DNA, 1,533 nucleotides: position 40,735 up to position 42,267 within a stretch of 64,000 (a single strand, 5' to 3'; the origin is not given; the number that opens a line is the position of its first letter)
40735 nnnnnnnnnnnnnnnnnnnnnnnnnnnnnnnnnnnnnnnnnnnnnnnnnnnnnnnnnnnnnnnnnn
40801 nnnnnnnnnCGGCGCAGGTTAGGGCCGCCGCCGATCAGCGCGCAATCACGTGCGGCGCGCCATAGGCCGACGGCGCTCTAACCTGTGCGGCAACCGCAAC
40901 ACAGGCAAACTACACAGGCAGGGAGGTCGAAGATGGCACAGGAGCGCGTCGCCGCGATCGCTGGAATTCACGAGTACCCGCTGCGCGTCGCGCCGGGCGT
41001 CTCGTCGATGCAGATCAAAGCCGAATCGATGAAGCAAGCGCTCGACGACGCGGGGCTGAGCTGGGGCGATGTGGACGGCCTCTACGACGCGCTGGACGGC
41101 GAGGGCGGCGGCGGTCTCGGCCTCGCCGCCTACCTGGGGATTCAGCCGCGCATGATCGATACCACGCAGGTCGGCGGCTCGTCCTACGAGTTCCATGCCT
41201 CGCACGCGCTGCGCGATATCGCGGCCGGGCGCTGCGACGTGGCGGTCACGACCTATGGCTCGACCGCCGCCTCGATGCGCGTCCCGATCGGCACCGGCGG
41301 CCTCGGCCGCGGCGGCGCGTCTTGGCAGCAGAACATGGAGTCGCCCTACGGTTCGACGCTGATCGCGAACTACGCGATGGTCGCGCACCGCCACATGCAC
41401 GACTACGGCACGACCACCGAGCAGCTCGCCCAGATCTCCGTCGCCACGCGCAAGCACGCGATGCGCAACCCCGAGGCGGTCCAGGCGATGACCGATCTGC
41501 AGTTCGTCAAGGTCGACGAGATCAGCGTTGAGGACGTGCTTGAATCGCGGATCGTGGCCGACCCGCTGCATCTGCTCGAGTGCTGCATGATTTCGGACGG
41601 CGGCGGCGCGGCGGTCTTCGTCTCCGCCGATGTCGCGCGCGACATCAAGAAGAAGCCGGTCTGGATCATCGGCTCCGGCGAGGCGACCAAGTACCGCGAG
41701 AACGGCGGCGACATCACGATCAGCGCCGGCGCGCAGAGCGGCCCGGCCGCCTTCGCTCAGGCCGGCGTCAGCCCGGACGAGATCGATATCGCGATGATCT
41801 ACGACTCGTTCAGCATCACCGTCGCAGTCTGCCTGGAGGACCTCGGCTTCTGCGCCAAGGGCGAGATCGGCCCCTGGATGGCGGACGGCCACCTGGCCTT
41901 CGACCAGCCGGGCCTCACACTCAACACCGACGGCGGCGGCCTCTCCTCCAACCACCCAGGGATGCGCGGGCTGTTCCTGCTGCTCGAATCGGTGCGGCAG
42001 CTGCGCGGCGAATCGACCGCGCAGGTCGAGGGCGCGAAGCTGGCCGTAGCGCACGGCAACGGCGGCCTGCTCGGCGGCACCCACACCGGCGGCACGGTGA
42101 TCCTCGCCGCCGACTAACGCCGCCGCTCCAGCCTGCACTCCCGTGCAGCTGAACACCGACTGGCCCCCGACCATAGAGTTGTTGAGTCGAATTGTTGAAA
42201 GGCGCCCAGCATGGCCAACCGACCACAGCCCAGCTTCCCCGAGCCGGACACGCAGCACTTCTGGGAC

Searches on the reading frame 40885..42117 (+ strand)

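Call 96: search_protein_families(library=pfam, proteins=[window:40885-42117:+], max_evalue=0.00001)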
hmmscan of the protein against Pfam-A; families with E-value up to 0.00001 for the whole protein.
window:40885-42117:+ (410 aa): 1 family
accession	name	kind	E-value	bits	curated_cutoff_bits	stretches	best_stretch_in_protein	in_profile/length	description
PF22691.2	Thiolase_C_1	-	4.9e-43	146.8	28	1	272-399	10-137/144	Thiolase C-terminal domain-like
